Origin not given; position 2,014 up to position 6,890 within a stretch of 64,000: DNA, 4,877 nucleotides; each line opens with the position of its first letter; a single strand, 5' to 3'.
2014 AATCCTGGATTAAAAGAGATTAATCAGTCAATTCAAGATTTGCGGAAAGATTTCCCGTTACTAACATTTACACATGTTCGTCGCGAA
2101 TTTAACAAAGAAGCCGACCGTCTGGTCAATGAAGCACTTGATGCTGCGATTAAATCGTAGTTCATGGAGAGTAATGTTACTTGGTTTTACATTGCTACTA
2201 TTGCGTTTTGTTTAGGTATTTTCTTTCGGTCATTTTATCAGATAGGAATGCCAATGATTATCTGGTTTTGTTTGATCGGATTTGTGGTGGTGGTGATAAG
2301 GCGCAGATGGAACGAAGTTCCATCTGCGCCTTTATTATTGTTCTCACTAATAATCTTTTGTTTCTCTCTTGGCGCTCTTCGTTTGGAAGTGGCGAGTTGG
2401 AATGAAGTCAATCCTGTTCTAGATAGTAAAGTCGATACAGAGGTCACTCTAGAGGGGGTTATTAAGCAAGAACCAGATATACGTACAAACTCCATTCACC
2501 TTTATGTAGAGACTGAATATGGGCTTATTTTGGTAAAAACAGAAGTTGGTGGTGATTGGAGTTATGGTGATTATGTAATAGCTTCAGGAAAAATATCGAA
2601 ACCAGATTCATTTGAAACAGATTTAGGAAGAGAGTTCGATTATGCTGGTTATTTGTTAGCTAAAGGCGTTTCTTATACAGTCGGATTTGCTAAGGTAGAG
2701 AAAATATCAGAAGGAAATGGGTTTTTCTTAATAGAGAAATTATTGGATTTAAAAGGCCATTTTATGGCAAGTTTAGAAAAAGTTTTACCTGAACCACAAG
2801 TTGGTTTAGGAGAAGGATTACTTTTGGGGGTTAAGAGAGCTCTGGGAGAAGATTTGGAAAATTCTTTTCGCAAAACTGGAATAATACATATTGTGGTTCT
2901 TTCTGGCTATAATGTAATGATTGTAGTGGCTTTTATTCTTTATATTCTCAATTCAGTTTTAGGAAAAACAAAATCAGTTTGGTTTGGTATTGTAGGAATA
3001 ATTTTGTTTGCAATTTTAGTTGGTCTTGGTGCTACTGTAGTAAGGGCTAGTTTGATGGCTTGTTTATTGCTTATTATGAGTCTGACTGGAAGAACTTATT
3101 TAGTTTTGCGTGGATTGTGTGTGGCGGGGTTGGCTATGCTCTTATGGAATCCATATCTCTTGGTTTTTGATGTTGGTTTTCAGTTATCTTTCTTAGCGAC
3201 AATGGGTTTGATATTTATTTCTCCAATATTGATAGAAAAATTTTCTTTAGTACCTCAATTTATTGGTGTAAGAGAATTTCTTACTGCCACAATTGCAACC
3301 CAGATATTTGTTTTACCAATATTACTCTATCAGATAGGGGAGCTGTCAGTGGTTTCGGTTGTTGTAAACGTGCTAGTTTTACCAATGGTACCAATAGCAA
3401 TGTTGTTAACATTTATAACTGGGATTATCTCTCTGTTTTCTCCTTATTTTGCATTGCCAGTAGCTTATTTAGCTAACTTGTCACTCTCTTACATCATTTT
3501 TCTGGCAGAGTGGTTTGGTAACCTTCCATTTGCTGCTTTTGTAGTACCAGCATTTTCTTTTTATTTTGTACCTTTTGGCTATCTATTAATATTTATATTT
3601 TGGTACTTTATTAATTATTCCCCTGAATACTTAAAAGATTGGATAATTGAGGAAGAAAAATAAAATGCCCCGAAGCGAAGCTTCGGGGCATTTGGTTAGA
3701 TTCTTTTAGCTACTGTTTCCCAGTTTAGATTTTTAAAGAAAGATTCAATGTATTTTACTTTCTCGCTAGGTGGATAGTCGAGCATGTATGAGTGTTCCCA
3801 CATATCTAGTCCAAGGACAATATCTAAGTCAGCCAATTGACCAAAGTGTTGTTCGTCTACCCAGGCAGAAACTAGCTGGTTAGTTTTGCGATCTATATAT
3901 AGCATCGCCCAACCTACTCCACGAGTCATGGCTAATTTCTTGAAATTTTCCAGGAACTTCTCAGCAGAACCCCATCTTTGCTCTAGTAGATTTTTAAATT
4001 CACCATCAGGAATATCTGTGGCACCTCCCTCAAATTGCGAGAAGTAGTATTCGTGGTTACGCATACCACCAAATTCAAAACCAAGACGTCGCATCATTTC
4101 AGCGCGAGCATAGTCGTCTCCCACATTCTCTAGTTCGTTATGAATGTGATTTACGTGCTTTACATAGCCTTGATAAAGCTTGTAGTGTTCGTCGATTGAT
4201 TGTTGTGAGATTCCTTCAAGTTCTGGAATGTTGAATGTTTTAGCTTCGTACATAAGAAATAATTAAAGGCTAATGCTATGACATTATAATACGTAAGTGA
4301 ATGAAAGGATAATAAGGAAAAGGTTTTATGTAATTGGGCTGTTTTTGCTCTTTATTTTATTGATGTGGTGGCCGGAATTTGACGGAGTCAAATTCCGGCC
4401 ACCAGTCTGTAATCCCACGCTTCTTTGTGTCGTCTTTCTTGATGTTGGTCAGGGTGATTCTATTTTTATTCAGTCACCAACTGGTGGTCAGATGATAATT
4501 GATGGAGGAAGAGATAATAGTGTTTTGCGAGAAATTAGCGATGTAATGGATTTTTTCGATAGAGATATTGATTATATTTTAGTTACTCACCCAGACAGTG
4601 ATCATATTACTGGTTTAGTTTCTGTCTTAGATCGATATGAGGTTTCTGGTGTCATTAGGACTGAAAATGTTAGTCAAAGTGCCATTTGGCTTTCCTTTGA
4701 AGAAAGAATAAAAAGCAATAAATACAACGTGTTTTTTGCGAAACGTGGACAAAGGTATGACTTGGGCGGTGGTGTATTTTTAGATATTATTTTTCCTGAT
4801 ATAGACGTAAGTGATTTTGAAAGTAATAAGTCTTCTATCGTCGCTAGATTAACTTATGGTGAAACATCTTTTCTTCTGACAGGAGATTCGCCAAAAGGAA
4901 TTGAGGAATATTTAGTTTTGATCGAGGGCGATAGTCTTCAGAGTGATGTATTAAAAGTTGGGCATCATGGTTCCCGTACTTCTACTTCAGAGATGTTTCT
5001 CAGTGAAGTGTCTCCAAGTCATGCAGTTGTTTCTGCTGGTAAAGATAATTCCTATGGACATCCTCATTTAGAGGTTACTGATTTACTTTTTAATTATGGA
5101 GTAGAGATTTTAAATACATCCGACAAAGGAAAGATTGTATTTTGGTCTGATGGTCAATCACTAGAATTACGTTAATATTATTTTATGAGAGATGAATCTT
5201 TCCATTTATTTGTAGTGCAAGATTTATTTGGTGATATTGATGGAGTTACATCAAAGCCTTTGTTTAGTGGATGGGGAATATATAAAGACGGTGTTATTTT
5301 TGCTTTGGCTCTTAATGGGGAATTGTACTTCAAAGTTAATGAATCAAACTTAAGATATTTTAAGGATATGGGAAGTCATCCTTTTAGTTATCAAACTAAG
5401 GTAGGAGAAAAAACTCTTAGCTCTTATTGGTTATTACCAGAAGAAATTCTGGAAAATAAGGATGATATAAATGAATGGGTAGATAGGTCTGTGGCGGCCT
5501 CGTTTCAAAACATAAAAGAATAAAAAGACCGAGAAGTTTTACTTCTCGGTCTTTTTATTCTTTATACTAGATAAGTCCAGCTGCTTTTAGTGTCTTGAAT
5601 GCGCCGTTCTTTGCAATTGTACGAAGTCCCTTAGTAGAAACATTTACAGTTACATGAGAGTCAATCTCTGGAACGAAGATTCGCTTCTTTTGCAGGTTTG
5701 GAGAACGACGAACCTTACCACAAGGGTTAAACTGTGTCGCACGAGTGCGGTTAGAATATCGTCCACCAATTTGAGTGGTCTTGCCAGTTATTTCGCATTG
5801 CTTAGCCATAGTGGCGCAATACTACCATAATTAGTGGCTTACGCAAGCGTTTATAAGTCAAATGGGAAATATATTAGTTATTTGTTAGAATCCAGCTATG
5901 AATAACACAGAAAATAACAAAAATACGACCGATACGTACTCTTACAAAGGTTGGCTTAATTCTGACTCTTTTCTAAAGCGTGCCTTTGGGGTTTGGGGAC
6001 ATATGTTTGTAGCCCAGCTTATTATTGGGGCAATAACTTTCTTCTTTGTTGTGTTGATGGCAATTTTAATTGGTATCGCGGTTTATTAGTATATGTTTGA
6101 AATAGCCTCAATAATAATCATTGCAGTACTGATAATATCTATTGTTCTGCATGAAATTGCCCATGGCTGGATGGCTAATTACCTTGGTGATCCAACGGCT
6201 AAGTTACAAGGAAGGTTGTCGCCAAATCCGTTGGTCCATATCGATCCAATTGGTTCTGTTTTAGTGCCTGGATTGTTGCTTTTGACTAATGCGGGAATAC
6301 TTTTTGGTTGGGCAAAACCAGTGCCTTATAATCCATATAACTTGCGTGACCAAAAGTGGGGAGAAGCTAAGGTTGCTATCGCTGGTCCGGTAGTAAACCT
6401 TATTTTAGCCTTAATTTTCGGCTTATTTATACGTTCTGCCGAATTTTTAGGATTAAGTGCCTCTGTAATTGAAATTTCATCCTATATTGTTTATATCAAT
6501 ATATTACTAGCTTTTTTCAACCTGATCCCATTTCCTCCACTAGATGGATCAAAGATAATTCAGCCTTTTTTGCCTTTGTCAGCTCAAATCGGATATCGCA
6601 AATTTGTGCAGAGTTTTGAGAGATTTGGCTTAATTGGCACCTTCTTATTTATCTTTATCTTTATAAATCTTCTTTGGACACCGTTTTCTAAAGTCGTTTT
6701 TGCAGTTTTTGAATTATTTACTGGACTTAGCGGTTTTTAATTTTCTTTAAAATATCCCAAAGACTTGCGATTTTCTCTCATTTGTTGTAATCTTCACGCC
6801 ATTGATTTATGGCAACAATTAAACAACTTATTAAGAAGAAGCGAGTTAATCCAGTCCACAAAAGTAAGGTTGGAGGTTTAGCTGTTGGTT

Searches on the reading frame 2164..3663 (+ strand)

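Call 55: search_protein_families(library=pfam, proteins=[window:2164-3663:+], max_evalue=0.0001)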
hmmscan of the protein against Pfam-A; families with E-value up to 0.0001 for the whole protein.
window:2164-3663:+ (499 aa): 2 families
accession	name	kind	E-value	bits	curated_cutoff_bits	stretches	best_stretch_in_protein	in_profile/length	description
PF03772.21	Competence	-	3.4e-48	164.8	23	1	219-482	1-266/270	Competence protein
PF13567.11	DUF4131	-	6e-14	52.5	31.6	1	31-179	5-163/165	Domain of unknown function (DUF4131)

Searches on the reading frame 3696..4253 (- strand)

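Call 69: search_protein_families(library=pfam, proteins=[window:3696-4253:-], max_evalue=0.0001)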
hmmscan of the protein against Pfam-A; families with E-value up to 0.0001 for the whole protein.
window:3696-4253:- (185 aa): 1 family
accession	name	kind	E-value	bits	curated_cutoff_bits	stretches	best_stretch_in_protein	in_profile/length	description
PF02777.23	Sod_Fe_C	-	1.1e-22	80.5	20.9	1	82-184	1-102/102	Iron/manganese superoxide dismutases, C-terminal domain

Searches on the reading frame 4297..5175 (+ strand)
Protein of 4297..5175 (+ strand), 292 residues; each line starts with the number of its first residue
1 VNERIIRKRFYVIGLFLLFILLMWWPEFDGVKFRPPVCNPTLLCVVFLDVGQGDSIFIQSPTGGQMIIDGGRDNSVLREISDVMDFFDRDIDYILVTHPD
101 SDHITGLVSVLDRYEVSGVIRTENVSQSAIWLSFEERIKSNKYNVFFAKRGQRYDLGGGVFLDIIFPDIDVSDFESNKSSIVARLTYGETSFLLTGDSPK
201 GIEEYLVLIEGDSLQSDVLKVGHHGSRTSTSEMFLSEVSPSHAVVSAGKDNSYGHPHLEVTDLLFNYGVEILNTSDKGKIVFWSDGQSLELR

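Call 55: search_protein_families(library=pfam, proteins=[window:4297-5175:+], max_evalue=0.0001)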
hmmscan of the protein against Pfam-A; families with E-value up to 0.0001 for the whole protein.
window:4297-5175:+ (292 aa): 2 families
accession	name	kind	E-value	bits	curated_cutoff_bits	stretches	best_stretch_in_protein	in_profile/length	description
PF00753.33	Lactamase_B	-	1.7e-14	54.7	22.7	1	49-248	2-195/196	Metallo-beta-lactamase superfamily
PF25281.1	MBL_MAP1B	-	1.3e-05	24.8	37.6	1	44-134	22-105/279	MAP1B MBL-like domain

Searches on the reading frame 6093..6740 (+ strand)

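Call 69: search_protein_families(library=pfam, proteins=[window:6093-6740:+], max_evalue=0.0001)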
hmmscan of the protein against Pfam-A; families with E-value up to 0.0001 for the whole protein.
window:6093-6740:+ (215 aa): 1 family
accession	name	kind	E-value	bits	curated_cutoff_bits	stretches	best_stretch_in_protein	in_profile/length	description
PF02163.28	Peptidase_M50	-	7e-16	58.7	27.2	2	123-180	157-215/221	Peptidase family M50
